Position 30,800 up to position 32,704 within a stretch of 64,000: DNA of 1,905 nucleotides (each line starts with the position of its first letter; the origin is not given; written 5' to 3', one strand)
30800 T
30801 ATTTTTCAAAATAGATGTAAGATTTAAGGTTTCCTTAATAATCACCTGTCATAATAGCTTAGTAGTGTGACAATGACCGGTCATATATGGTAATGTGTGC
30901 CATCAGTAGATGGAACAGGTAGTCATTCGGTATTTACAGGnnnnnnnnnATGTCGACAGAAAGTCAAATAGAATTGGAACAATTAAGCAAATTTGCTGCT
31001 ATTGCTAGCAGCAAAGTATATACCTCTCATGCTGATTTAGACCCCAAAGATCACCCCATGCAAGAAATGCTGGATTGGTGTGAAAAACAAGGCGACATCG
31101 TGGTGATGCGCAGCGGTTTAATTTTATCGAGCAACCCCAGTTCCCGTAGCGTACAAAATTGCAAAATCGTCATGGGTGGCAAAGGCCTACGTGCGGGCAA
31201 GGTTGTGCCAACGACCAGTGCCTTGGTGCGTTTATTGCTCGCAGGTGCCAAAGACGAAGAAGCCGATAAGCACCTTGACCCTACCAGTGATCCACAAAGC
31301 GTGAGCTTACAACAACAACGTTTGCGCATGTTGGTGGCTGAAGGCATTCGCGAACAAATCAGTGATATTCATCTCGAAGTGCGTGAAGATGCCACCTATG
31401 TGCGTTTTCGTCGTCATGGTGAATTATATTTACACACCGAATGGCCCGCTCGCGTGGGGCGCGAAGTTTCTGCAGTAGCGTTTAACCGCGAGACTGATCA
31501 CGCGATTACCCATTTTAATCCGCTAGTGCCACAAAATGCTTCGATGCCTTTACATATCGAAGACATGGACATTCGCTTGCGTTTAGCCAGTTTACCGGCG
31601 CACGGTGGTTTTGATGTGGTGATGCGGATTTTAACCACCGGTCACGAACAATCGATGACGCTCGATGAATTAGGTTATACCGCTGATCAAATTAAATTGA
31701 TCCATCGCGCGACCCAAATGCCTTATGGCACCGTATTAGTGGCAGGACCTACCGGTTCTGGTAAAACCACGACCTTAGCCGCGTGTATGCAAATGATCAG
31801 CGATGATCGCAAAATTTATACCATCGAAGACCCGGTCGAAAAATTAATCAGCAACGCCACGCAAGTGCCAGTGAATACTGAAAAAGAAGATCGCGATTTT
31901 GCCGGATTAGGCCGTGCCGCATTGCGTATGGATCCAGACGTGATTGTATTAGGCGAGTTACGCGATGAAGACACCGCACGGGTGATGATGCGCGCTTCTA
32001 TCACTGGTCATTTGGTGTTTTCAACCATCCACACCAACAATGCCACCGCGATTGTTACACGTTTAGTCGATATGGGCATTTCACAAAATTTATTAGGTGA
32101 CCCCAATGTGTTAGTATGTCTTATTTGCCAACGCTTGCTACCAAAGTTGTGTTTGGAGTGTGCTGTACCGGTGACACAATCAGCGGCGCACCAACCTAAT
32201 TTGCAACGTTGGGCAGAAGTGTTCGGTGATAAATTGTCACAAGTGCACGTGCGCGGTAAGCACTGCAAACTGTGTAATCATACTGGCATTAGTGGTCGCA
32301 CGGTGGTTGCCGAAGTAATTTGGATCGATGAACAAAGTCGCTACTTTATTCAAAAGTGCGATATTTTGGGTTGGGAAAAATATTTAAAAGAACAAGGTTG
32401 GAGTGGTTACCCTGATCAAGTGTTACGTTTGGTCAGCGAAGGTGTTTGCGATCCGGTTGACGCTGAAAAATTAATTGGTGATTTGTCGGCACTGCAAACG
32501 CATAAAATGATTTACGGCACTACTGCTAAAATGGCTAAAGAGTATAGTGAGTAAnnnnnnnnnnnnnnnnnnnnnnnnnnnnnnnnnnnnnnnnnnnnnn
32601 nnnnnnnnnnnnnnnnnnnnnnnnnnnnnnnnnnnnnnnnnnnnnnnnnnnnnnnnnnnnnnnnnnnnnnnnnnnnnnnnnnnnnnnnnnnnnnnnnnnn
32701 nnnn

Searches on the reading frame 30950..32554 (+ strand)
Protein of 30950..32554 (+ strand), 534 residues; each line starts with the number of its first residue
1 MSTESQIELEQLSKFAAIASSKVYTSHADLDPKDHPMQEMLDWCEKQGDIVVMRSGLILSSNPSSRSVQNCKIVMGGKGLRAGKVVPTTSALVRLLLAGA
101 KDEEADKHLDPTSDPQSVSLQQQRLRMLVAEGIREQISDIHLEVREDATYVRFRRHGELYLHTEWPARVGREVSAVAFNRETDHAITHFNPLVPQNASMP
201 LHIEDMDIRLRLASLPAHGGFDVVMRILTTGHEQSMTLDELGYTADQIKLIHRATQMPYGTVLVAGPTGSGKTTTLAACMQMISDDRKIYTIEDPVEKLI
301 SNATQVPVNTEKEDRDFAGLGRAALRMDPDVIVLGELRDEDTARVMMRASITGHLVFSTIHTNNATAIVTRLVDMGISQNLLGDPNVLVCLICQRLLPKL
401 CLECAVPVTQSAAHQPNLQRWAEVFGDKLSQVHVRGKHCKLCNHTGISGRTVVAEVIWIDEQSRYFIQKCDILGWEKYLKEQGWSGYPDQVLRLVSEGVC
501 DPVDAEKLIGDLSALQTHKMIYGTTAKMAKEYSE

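Call 4: search_protein_families(library=pfam, proteins=[window:30950-32554:+], max_evalue=0.01)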
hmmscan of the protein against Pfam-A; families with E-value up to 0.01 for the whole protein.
window:30950-32554:+ (534 aa): 7 families
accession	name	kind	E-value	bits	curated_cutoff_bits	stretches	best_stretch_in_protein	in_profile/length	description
PF00437.27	T2SSE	-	1.5e-83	281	24.9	1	125-498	12-361/370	Type II/IV secretion system protein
PF25199.1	nSTAND_NTPase5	-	4.3e-05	23.8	34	1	249-306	30-90/145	Novel STAND NTPase 5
PF13191.12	AAA_16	-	0.0002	22.3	32.6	1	255-304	21-73/167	AAA ATPase domain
PF13604.12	AAA_30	-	0.00047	20.4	27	1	243-285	2-44/191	AAA domain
PF13555.12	AAA_29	-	0.0039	17.3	27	1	254-283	17-46/61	P-loop containing region of AAA domain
PF00270.35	DEAD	-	0.0085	16.3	26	0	245-283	2-39/167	DEAD/DEAH box helicase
PF01580.24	FtsK_SpoIIIE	-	0.0099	15.8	24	0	248-280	29-60/221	FtsK/SpoIIIE family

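Call 8: find_encoding_contigs(protein=window:30950-32554:+, flank=3000, max_places=4)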
Protein window:30950-32554:+ (534 aa): 1 contig read that carries it; 1 place shown.
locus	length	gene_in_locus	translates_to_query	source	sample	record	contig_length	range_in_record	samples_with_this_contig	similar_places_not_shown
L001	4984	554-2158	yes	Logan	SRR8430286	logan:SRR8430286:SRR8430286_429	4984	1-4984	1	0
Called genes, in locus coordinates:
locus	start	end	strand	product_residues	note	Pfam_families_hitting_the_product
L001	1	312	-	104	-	?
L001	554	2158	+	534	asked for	PF00437:T2SSE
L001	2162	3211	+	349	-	PF00482:T2SSF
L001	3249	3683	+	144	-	PF07963:N_methyl (weak)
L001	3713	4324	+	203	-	-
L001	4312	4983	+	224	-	?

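Call 10: find_related_loci(query=window:30950-32554:+, collection=genome_contigs, flank=10000)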
Query window:30950-32554:+ (534 aa) in genome_contigs; peptide patterns used: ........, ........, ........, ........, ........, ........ (x = any residue, [..] = any of these).
28 stretches matched a pattern; 1 encode a relative of the query (tblastn E <= 1e-3); 1 distinct loci.
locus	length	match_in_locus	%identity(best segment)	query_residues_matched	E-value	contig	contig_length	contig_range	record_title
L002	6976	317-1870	71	6-523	0e+0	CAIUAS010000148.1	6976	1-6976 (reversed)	MAG: uncultured Gammaproteobacteria bacterium isolate Ki2-D3_bin-1368 genome assembly, contig: bin-1368:148/376, whole g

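Call 29: find_homologous_proteins(query=window:30950-32554:+, max_evalue=1e-30)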
Query window:30950-32554:+ (534 aa): 7322 proteins with E <= 1e-30 among 8000 candidates; the best 120 are listed.
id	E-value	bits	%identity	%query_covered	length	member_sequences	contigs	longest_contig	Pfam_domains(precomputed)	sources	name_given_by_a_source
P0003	0.0e+0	1213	100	100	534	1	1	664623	PF00437.27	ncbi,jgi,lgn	-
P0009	2.9e-251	853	71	96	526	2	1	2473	PF00437.27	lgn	-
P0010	7.2e-251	851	71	97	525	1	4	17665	PF00437.27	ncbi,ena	-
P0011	2.5e-249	846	71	96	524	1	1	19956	PF00437.27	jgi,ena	-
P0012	2.9e-240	816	68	96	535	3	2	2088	PF00437.27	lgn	-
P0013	7.1e-238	809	68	96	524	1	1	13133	PF00437.27,PF25199.2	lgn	-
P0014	9.4e-238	808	69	94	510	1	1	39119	PF00437.27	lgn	-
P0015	3.4e-234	796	66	98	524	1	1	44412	PF00437.27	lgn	-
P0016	1.1e-233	795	67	95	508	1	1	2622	PF00437.27,PF25199.2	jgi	jgi:type II secretory ATPase GspE/PulE/Tfp pilus assembly ATPase PilB-like protein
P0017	1.9e-232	791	67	96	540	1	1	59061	PF00437.27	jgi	jgi:type II secretory ATPase GspE/PulE/Tfp pilus assembly ATPase PilB-like protein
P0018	3.0e-232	790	66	96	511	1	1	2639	PF00437.27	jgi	-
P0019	3.4e-228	777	68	92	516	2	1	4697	PF00437.27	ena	-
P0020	5.2e-223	759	64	94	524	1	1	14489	PF00437.27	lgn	-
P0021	3.6e-222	757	63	95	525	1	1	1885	PF00437.27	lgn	-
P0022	2.1e-221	754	63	96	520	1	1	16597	PF00437.27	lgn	-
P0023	6.3e-221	753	63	96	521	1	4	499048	PF00437.27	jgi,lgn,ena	-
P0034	8.7e-216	736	62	95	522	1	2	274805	PF00437.27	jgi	jgi:type II secretory ATPase GspE/PulE/Tfp pilus assembly ATPase PilB-like protein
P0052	5.1e-210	717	59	95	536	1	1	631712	PF00437.27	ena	-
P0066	1.3e-206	705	60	94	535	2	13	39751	PF00437.27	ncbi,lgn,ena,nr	ncbi:MAG: hypothetical protein CMF49_05400 [Legionellales bacterium]|nr:hypothetical protein [Legion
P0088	2.5e-204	698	57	99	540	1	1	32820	PF00437.27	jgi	jgi:type II secretory ATPase GspE/PulE/Tfp pilus assembly ATPase PilB-like protein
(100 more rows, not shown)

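Call 30: find_encoding_contigs(protein=P0011, flank=10000, max_places=1)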
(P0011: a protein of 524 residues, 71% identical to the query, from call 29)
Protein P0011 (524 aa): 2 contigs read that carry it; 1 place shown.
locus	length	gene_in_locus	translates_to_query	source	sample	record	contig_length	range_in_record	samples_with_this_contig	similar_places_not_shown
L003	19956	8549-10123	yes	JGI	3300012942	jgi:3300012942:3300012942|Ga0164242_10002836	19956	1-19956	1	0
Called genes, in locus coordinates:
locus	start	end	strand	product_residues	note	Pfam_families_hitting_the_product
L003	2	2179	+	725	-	?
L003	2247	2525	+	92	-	PF02604:PhdYeFM_antitox (weak)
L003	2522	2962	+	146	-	PF01850:PIN (weak)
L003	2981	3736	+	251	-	PF01066:CDP-OH_P_transf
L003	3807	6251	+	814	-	-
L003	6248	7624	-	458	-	PF03315:SDH_beta, PF03313:SDH_alpha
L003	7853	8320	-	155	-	-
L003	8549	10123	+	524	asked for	PF00437:T2SSE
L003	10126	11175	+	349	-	PF00482:T2SSF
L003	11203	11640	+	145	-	PF07963:N_methyl (weak)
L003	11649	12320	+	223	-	-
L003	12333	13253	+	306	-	PF07963:N_methyl (weak)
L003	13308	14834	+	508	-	PF07660:STN (weak), PF07655:Secretin_N_2 (weak), PF00263:Secretin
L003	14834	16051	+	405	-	-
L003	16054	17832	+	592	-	PF05036:SPOR (weak)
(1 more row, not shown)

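Call 31: find_encoding_contigs(protein=P0015, flank=10000, max_places=1)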
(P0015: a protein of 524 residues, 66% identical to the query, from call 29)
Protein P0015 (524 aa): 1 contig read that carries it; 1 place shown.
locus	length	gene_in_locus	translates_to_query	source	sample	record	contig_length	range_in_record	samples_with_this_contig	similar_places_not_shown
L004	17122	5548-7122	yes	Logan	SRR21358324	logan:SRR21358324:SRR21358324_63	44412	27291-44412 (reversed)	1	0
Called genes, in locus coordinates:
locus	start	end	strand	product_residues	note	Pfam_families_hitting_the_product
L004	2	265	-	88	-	?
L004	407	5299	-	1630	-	-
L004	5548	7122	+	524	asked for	PF00437:T2SSE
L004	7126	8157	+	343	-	PF00482:T2SSF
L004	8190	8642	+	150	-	-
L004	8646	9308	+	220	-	-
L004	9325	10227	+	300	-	PF07963:N_methyl (weak)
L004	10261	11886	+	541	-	PF07655:Secretin_N_2, PF00263:Secretin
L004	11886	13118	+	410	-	-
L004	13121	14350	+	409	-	PF05036:SPOR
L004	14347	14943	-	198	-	PF13488:Gly-zipper_Omp (weak), PF05433:Rick_17kDa_Anti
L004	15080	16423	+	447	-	PF04052:TolB_N, PF26550:Tricorn_2nd, PF07676:PD40, PF00930:DPPIV_N (weak), PF07676:PD40 (weak), PF26549:Tricorn_N (weak), PF07676:PD40, PF26549:Tricorn_N, +1 more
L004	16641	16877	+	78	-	-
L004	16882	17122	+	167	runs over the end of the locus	PF13650:Asp_protease_2, PF13975:gag-asp_proteas (weak)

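Call 32: find_encoding_contigs(protein=P0017, flank=10000, max_places=1)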
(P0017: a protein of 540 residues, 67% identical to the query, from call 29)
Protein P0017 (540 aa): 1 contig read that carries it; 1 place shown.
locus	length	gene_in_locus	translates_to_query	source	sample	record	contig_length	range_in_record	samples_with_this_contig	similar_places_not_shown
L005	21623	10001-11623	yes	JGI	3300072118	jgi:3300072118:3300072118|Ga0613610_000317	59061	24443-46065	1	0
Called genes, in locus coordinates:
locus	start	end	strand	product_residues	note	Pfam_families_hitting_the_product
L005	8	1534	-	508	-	-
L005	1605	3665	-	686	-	-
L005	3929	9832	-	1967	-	-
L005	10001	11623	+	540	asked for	PF00437:T2SSE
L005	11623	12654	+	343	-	PF00482:T2SSF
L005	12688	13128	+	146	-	PF07963:N_methyl (weak)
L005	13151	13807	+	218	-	-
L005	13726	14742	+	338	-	-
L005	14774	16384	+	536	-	PF07655:Secretin_N_2, PF00263:Secretin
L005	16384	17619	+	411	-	-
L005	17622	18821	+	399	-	PF05036:SPOR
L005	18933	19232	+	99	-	-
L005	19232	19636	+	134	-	PF01850:PIN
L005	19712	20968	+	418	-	PF04052:TolB_N, PF00930:DPPIV_N (faint), PF26550:Tricorn_2nd, PF14583:Pectate_lyase22 (faint), PF26549:Tricorn_N (weak), PF07676:PD40 (weak), PF26549:Tricorn_N, PF07676:PD40, +1 more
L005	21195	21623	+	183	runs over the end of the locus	PF00691:OmpA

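Call 33: find_encoding_contigs(protein=P0023, flank=10000, max_places=1)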
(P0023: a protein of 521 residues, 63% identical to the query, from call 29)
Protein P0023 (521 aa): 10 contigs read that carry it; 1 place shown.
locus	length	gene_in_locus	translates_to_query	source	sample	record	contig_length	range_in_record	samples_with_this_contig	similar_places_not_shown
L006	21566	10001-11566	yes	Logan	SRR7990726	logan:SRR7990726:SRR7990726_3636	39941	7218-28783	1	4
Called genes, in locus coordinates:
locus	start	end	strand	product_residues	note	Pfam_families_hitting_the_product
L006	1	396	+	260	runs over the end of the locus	PF02405:MlaE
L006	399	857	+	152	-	PF02470:MlaD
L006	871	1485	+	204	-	PF05494:MlaC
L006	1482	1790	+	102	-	PF01740:STAS (weak), PF13466:STAS_2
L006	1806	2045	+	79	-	PF01722:BolA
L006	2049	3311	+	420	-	PF00275:EPSP_synthase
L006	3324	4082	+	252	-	PF01784:DUF34_NIF3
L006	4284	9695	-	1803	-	-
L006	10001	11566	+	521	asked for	PF00437:T2SSE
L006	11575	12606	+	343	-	PF00482:T2SSF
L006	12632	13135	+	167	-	PF07963:N_methyl (weak)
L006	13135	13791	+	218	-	-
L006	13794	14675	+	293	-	PF07963:N_methyl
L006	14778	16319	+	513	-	PF07660:STN (faint), PF00263:Secretin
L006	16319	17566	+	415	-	-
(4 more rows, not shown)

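Call 42: search_protein_families(library=ncbifam, proteins=[window:30950-32554:+], max_evalue=0.01)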
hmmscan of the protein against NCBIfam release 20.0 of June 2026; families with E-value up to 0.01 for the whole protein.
window:30950-32554:+ (534 aa): 21 families
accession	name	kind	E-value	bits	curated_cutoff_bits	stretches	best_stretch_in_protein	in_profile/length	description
TIGR02533.1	type_II_gspE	equivalog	2.2e-79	267.4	630.25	1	124-499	112-476/486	type II secretion system ATPase GspE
TIGR02538.1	type_IV_pilB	equivalog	5.6e-73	246.4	675.65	1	126-499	186-552/564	type IV-A pilus assembly ATPase PilB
NF007755.0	PRK10436.1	equivalog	5.1e-69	233.1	617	1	114-510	78-460/465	type II secretion system protein GspE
NF053534.1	T4PilAsmATPsTfpB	equivalog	2e-62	211.4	850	1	136-469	216-541/584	type IV pilus assembly ATPase TfpB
NF041000.1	ATPase_ComGA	equivalog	5.1e-56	189.6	300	1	128-398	3-266/267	competence type IV pilus ATPase ComGA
TIGR01420.1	pilT_fam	subfamily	2.4e-42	145.4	319.1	1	125-399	2-270/343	PilT/PilU family type 4a pilus ATPase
TIGR02525.1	plasmid_TraJ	equivalog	1.9e-22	79.8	368.3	1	259-375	149-272/372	plasmid transfer ATPase TraJ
TIGR02788.1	VirB11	equivalog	3.7e-22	78.7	249.95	1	209-377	95-267/308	P-type DNA transfer ATPase VirB11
NF058587.1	archaellum_moto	equivalog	7e-22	77.9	550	1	261-377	277-398/527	archaellum flagellar ATPase motor FlaI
TIGR02524.1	dot_icm_DotB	equivalog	3e-17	62.9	463.3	1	255-384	130-268/358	Dot/Icm type IV secretion system ATPase DotB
TIGR03819.1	heli_sec_ATPase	hypoth_equivalog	7.8e-17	61.5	373.15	1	216-377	135-302/340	TadA family conjugal transfer-associated ATPase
TIGR02782.1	TrbB_P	equivalog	3.4e-16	59.4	304.55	1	244-373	122-253/303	P-type conjugative transfer ATPase TrbB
NF010425.0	PRK13851.1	equivalog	2.4e-14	53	461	1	245-372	148-280/344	type IV secretion system protein VirB11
NF010407.0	PRK13833.1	subfamily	1.4e-13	51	499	1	244-375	130-262/323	conjugal transfer protein TrbB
NF010469.0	PRK13894.1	subfamily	4.3e-13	49.3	508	1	244-380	135-271/320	conjugal transfer ATPase TrbB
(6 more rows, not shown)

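Call 43: search_solved_structures(query=window:30950-32554:+, max_evalue=1e-10)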
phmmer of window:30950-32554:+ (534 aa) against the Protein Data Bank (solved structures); distinct sequences matched with E-value up to 1e-10: 27.
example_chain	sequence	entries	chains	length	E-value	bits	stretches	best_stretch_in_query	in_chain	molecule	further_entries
4pht_A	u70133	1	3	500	6.1e-57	196.7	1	125-487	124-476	General secretory pathway protein E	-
1p9r_A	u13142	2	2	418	1.5e-56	195.5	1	125-479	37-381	General secretion pathway protein E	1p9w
4ksr_A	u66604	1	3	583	3.7e-56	194.1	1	125-479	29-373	Type II secretion system protein E, Hemolysin-coregulated protein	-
4kss_A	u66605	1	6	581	3.9e-56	194.1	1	125-479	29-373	Type II secretion system protein E, hemolysin-coregulated protein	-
5oiu_A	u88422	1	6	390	1.1e-49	172.8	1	120-467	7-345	Type IV pilus assembly protein PilF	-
5it5_F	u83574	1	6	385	1.6e-49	172.2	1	122-467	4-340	ATP binding motif-containing protein PilF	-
6ejf_A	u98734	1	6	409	2e-49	171.9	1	122-467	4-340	Type IV pilus assembly protein PilF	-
6f8l_G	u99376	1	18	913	2.4e-49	171.6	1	117-467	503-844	Type IV pilus assembly protein PilF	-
6olj_C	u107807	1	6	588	3.7e-48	167.7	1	124-466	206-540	Type IV pilus biogenesis ATPase PilB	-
5tsg_B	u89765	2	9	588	5.3e-48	167.2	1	124-466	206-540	Type IV pilus biogenesis ATPase PilB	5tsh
3jc8_Ba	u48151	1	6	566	1.7e-46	162.2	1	124-457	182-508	Type IV-A pilus assembly ATPase PilB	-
5zfr_A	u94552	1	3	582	1.7e-46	162.2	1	124-466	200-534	Type IV pilus biogenesis ATPase PilB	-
8dze_A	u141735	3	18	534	6.1e-44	153.8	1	120-462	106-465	BfpD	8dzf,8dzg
2eyu_A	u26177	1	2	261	4.7e-28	101.4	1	244-400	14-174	twitching motility protein PilT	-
3jvu_A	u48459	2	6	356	5e-28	101.3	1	217-376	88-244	Twitching mobility protein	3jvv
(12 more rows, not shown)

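Call 68: find_encoding_contigs(protein=P0066, flank=10000, max_places=1)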
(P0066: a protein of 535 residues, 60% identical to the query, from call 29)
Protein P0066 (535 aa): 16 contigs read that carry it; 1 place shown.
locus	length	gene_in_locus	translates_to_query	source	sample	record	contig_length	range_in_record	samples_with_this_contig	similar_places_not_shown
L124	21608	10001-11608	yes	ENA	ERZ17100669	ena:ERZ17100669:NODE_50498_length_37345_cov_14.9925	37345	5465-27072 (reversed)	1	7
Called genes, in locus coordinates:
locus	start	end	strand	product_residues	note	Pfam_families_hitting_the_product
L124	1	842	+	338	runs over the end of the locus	PF01180:DHO_dh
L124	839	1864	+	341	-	PF00586:AIRS, PF02769:AIRS_C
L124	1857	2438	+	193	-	PF00551:Formyl_trans_N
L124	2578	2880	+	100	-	PF00216:Bac_DNA_binding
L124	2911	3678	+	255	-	PF03309:Pan_kinase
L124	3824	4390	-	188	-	PF22769:DCD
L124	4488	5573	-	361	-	PF01883:FeS_assembly_P, PF00142:Fer4_NifH (weak), PF01656:CbiA, PF09140:MipZ, PF10609:ParA, PF13614:AAA_31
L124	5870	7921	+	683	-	PF00133:tRNA-synt_1, PF01921:tRNA-synt_1f (faint), PF09334:tRNA-synt_1g, PF01406:tRNA-synt_1e (weak), PF19303:Anticodon_3 (weak), PF08264:Anticodon_1 (faint), PF01588:tRNA_bind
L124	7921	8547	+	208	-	PF04060:FeS, PF12838:Fer4_7 (faint), PF00037:Fer4 (faint), PF13237:Fer4_10, PF14697:Fer4_21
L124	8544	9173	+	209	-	PF00730:HhH-GPD, PF00633:HHH (weak), PF10576:EndIII_4Fe-2S (faint)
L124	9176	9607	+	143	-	PF08897:DUF1841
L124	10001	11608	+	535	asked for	PF00437:T2SSE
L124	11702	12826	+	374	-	PF00482:T2SSF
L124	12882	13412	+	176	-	-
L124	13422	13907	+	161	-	PF05307:Bundlin (weak)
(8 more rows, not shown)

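Call 69: find_encoding_contigs(protein=P0052, flank=10000, max_places=1)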
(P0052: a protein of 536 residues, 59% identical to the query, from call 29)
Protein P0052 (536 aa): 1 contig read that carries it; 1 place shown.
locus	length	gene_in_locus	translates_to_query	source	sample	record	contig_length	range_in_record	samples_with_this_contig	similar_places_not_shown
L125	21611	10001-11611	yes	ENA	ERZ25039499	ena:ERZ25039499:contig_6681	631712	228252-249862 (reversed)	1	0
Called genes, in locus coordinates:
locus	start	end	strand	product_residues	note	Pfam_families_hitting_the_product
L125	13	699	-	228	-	PF02104:SURF1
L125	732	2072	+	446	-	PF01225:Mur_ligase, PF08245:Mur_ligase_M, PF02875:Mur_ligase_C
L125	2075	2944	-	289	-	PF00892:EamA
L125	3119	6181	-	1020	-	PF00873:ACR_tran, PF03176:MMPL (faint), PF02355:SecD_SecF_C (faint)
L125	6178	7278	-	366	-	PF25917:BSH_RND, PF25876:HH_MFP_RND, PF25944:Beta-barrel_RND, PF25967:RND-MFP_C, PF25989:YknX_C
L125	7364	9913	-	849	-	-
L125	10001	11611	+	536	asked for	PF00437:T2SSE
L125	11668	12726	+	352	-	PF00482:T2SSF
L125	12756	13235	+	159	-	PF07963:N_methyl (weak)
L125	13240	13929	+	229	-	-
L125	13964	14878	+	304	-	PF07963:N_methyl (weak)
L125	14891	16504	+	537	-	PF07655:Secretin_N_2 (weak), PF00263:Secretin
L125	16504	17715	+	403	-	-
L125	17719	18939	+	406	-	-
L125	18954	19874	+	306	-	PF25145:NfeD1b_N (weak), PF01343:Peptidase_S49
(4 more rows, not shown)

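Call 70: find_encoding_contigs(protein=P0034, flank=10000, max_places=1)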
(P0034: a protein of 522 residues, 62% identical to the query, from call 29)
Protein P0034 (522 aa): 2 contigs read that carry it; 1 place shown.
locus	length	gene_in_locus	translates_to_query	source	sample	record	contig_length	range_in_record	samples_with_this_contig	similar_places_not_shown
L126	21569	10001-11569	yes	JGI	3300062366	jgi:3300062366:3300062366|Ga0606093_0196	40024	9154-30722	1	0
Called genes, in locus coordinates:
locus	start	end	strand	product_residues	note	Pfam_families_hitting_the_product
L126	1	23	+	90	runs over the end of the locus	-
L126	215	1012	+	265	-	PF00005:ABC_tran, PF13401:AAA_22 (faint)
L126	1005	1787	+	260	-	PF02405:MlaE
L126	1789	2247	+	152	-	PF02470:MlaD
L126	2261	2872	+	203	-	PF05494:MlaC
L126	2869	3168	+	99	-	PF01740:STAS (weak), PF13466:STAS_2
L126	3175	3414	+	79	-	PF01722:BolA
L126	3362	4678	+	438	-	PF00275:EPSP_synthase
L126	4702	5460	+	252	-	PF01784:DUF34_NIF3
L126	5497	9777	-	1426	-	-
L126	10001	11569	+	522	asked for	PF00437:T2SSE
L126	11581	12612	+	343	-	PF00482:T2SSF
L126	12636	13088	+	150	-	PF07963:N_methyl (weak)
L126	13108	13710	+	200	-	-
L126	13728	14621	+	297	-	PF07963:N_methyl (weak)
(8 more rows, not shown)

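Call 71: find_encoding_contigs(protein=P0088, flank=10000, max_places=1)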
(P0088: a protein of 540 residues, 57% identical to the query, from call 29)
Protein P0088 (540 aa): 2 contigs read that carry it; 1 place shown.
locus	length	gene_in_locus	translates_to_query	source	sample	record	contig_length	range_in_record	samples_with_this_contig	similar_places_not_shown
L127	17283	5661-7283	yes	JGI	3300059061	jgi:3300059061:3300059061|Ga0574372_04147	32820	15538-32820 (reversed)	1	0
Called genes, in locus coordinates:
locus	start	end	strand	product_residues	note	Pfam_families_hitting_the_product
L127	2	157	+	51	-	?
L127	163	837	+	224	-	PF14622:Ribonucleas_3_3, PF00636:Ribonuclease_3, PF14709:DND1_DSRM (weak), PF00035:dsrm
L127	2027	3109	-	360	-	-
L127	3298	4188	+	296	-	PF00350:Dynamin_N (faint), PF01926:MMR_HSR1, PF02421:FeoB_N, PF03193:RsgA_GTPase (faint), PF04548:AIG1 (weak), PF10662:PduV-EutP (weak), PF00009:GTP_EFTU, PF07650:KH_2, +2 more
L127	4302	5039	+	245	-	PF11967:RecO_N, PF02565:RecO_C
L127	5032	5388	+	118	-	PF01627:Hpt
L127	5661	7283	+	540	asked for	PF00437:T2SSE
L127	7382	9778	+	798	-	PF00933:Glyco_hydro_3, PF01915:Glyco_hydro_3_C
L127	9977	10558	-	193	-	-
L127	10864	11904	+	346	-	-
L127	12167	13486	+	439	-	PF05697:Trigger_N, PF00254:FKBP_C, PF05698:Trigger_C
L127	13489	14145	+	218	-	PF00574:CLP_protease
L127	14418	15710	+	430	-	PF13401:AAA_22 (faint), PF06689:zf-C4_ClpX, PF00493:MCM (weak), PF05496:RuvB_N (weak), PF00004:AAA, PF07724:AAA_2, PF07728:AAA_5 (weak), PF10431:ClpB_D2-small, +1 more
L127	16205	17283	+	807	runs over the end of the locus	PF02190:LON_substr_bdg, PF00004:AAA, PF07728:AAA_5, PF22667:Lon_lid, PF05362:Lon_C, PF13541:ChlI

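Call 84: find_encoding_contigs(protein=P0014, flank=6000, max_places=1)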
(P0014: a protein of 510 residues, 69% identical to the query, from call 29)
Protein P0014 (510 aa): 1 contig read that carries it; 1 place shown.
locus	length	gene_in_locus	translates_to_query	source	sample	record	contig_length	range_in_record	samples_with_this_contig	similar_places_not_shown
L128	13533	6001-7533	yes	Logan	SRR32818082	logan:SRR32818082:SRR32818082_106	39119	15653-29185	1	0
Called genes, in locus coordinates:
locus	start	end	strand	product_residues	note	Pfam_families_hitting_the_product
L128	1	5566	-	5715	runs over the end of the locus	-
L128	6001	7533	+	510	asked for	PF00437:T2SSE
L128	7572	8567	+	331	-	PF00482:T2SSF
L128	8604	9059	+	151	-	PF07963:N_methyl (faint)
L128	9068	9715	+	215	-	-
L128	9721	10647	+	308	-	PF07963:N_methyl (weak)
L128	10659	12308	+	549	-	PF07655:Secretin_N_2, PF00263:Secretin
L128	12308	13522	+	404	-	-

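Call 85: find_encoding_contigs(protein=P0022, flank=6000, max_places=1)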
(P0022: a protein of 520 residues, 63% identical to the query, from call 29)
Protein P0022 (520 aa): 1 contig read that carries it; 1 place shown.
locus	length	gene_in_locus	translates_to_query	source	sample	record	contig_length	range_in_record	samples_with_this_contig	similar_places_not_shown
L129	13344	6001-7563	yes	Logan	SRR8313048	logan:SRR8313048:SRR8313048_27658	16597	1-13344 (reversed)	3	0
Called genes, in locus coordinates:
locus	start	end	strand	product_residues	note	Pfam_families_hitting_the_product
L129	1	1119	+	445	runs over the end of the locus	PF01474:DAHP_synth_2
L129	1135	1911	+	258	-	PF00215:OMPdecase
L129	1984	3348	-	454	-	PF00324:AA_permease, PF03845:Spore_permease, PF13520:AA_permease_2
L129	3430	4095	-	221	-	PF00156:Pribosyltran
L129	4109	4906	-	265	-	-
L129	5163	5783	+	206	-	PF09523:DUF2390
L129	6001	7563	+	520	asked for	PF00437:T2SSE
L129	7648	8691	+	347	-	PF00482:T2SSF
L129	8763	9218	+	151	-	PF07963:N_methyl (weak)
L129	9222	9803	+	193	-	-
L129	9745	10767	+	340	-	PF07963:N_methyl (weak)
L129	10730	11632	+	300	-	-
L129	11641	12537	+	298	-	PF07963:N_methyl (weak)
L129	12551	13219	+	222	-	-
